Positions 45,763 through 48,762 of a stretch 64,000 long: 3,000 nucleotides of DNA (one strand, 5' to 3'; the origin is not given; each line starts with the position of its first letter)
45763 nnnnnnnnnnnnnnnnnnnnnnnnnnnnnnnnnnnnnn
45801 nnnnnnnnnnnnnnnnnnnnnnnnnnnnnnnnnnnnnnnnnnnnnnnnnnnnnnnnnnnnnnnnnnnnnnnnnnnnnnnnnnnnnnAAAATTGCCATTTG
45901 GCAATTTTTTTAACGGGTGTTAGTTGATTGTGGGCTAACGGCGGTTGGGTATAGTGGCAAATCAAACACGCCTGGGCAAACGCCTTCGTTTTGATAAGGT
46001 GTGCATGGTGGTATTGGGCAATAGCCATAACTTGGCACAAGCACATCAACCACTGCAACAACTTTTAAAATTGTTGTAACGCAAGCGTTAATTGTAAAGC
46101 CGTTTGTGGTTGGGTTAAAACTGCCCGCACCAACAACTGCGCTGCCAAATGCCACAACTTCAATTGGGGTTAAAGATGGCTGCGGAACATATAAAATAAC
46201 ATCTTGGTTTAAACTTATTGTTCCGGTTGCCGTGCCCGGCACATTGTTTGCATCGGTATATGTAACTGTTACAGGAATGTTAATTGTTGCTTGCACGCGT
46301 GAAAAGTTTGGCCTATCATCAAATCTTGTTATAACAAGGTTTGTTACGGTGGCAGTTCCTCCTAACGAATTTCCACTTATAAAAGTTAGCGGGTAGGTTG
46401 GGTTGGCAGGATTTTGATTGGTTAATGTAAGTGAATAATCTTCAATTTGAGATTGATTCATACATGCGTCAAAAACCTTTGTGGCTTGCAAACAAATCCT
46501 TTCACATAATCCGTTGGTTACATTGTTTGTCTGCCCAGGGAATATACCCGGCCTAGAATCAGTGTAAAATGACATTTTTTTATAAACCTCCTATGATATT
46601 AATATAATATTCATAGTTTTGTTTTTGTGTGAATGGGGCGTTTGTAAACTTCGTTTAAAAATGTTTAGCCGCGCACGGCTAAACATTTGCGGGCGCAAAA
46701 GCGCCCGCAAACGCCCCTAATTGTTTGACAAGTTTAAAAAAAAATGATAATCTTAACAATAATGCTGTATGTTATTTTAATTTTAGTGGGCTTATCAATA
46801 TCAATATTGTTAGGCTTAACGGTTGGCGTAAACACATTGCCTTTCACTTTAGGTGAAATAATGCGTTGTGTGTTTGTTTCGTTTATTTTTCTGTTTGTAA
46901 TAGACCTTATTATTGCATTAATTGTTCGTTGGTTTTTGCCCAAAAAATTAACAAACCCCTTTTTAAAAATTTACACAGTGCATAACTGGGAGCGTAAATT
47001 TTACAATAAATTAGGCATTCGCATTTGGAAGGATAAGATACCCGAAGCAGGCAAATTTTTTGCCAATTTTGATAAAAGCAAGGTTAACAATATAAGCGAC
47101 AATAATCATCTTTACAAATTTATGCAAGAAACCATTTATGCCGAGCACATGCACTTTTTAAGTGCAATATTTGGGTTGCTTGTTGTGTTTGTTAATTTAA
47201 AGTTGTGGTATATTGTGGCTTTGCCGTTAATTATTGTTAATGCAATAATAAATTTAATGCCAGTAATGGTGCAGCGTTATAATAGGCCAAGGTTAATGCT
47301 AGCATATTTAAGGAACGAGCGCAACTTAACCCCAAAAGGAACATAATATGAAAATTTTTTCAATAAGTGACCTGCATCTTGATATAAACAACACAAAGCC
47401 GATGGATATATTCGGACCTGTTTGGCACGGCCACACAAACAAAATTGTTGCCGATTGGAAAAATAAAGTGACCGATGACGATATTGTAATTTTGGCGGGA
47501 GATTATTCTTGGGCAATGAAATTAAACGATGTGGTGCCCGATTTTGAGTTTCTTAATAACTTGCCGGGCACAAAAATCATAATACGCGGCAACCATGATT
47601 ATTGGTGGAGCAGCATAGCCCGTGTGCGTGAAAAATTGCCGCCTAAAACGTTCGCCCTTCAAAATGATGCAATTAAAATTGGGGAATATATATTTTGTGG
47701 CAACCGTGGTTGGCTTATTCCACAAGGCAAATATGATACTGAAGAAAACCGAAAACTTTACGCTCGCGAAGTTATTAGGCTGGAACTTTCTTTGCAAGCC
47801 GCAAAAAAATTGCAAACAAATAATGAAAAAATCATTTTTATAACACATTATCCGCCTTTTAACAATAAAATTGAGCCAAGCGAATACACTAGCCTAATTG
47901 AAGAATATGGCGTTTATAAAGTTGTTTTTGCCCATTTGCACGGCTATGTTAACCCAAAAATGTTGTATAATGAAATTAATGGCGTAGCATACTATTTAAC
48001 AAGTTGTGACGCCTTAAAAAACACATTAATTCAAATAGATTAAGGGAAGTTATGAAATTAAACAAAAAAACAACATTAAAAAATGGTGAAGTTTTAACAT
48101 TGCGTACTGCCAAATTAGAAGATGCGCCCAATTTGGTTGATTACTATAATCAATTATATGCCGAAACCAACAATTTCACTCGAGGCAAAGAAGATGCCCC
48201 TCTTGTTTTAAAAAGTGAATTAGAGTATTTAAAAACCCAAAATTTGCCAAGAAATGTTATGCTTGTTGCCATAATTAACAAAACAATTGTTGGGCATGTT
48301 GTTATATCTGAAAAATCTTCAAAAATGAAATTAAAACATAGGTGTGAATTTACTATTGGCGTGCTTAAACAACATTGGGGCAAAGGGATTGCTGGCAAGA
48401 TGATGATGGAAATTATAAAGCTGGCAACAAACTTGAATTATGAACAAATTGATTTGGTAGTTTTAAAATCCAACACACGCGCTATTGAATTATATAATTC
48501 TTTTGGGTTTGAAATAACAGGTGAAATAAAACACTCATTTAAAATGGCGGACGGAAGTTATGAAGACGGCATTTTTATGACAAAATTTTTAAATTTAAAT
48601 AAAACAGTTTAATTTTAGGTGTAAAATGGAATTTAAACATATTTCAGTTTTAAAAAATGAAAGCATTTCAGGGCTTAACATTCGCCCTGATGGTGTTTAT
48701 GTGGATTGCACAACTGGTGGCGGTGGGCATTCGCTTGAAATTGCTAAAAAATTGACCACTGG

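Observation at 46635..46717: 83-nt GC-rich, perfectly nested four-helix (cloverleaf-like) element between two divergent genes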

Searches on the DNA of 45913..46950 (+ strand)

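Call 6: search_rna_families(source=window, start=46400, end=46950, threshold=evalue, max_evalue=10)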
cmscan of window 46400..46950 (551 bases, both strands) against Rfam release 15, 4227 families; matches with E-value up to 10: 9.
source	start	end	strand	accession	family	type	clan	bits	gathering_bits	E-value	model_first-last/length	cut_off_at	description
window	46586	46776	+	RF03118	gCoV-5UTR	Cis-reg;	CL00116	21.6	124.9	0.79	1-200/200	no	Gammacoronavirus 5'UTR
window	46647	46713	-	RF00194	Rubella_3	Cis-reg;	-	21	35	0.12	1-68/68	no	Rubella virus 3' cis-acting element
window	46675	46760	-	RF00558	L20_leader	Cis-reg; leader;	-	20.5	58.7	0.15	1-127/127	no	Ribosomal protein L20 leader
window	46684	46735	+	RF00194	Rubella_3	Cis-reg;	-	18.8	35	0.38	1-68/68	no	Rubella virus 3' cis-acting element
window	46488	46587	-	RF01480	rli52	Cis-reg;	-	16.9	70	8.2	1-95/95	no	Listeria sRNA rli52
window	46686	46711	+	RF00252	Alfamo_CPB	Cis-reg;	-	12.8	70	0.62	117-142/182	no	Alfalfa mosaic virus coat protein binding (CPB) RNA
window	46589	46685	-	RF01578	RUF1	Gene; sRNA;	-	12.5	70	9.5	1-264/264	no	Plasmodium RNA of unkown function RUF1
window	46696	46735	+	RF01929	bxd_1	Gene; lncRNA;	-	10.8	75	9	1-86/86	no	Bithoraxoid conserved region 1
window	46677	46785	-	RF00117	C0719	Gene; sRNA;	-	9.7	50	6.8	1-222/222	no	C0719 RNA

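Call 26: search_dna_similar(query=window:46620-46735:+, collection=phages, mode=distant, max_evalue=1)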
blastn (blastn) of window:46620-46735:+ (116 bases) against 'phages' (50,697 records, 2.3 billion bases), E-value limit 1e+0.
No match.

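Call 27: search_dna_similar(query=window:46620-46735:+, collection=plasmids, mode=distant, max_evalue=1)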
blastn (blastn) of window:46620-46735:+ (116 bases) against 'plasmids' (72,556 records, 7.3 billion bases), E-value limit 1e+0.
No match.

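Call 69: search_rna_families(sources=[L096, L050, L044, L020], threshold=gathering)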
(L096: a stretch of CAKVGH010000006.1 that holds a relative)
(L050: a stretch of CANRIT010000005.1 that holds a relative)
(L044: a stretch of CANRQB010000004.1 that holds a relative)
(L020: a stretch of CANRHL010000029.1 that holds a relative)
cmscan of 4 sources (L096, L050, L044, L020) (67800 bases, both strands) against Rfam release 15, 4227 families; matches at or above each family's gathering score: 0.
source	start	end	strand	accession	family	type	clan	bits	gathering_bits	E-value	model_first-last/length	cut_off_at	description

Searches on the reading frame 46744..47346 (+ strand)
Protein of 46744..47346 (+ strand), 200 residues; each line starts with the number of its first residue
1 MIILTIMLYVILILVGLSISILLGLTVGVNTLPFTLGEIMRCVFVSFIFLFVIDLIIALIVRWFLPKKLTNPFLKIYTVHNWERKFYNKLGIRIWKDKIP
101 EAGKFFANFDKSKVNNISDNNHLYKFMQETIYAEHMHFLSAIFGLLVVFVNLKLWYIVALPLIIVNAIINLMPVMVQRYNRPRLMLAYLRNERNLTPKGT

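Call 12: search_protein_families(library=pfam, proteins=[window:46744-47346:+], max_evalue=0.01)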
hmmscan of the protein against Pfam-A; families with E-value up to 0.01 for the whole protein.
window:46744-47346:+ (200 aa): 1 family
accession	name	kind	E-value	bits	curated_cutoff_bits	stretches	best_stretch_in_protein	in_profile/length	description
PF18927.5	CrtO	-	3e-28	99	27.3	1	75-187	3-120/123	Glycosyl-4,4'-diaponeurosporenoate acyltransferase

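Call 13: search_protein_families(library=ncbifam, proteins=[window:46744-47346:+], max_evalue=0.01)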
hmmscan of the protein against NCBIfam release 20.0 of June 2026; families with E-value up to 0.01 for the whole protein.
window:46744-47346:+ (200 aa): 0 families

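Call 17: find_encoding_contigs(protein=window:46744-47343:+, flank=4000, max_places=10)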
Protein window:46744-47343:+ (200 aa): no gene with exactly this product is on record in the collection.

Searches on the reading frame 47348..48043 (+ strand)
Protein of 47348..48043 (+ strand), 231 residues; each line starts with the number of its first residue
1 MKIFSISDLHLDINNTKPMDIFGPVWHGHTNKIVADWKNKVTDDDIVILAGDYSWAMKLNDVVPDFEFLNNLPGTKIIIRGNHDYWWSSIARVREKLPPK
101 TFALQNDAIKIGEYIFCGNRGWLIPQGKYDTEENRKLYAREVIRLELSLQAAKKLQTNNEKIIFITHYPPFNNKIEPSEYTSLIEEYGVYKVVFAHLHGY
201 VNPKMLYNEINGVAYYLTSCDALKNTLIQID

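Call 12: search_protein_families(library=pfam, proteins=[window:47348-48043:+], max_evalue=0.01)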
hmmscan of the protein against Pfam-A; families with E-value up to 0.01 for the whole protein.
window:47348-48043:+ (231 aa): 2 families
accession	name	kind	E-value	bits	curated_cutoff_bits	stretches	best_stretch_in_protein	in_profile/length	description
PF00149.33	Metallophos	-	5.7e-15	56.7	21.5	1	1-200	1-191/191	Calcineurin-like phosphoesterase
PF12850.12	Metallophos_2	-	2.3e-05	24.9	27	1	1-174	1-95/154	Calcineurin-like phosphoesterase superfamily domain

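Call 13: search_protein_families(library=ncbifam, proteins=[window:47348-48043:+], max_evalue=0.01)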
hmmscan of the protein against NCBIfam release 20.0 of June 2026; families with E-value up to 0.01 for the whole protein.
window:47348-48043:+ (231 aa): 3 families
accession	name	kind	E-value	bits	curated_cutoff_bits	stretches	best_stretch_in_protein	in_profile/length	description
TIGR03729.1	acc_ester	subfamily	5.1e-08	32.6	148.25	1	2-122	1-111/239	putative phosphoesterase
TIGR00040.1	yfcE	subfamily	0.0032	17.5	56.25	0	32-112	17-82/158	YfcE family phosphodiesterase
TIGR04168.1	TIGR04168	hypoth_equivalog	0.0093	15.4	200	0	45-98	7-55/269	TIGR04168 family protein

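Call 15: find_encoding_contigs(protein=window:47348-48040:+, flank=3000, max_places=10)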
Protein window:47348-48040:+ (231 aa): 1 contig read that carries it; 1 place shown.
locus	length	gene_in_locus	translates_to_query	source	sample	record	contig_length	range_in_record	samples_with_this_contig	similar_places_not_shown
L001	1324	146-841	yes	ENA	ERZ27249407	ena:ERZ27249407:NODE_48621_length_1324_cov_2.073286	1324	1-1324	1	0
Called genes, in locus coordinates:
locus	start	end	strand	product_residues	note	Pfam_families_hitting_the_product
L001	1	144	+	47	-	?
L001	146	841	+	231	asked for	PF00149:Metallophos, PF12850:Metallophos_2 (faint)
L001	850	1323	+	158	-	?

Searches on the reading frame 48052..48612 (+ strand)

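Call 12: search_protein_families(library=pfam, proteins=[window:48052-48612:+], max_evalue=0.01)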
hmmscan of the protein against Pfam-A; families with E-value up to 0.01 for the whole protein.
window:48052-48612:+ (186 aa): 7 families
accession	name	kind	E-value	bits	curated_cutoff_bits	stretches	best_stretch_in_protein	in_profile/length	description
PF00583.31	Acetyltransf_1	-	1.7e-14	54.5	20.7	1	57-153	19-116/116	Acetyltransferase (GNAT) family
PF13508.13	Acetyltransf_7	-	6e-10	39.8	27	1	68-154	3-83/84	Acetyltransferase (GNAT) domain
PF13302.13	Acetyltransf_3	-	9.8e-09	36.5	25.4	1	15-154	2-138/138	Acetyltransferase (GNAT) domain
PF13420.13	Acetyltransf_4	-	1.3e-07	32.2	24.3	1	17-166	1-147/155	Acetyltransferase (GNAT) domain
PF13673.13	Acetyltransf_10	-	1.3e-07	32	23.6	1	66-158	29-112/128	Acetyltransferase (GNAT) domain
PF08445.16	FR47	-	7.9e-05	23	22.1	1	102-155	27-79/86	FR47-like protein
PF13527.13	Acetyltransf_9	-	0.00087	19.7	25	1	17-155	2-126/127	Acetyltransferase (GNAT) domain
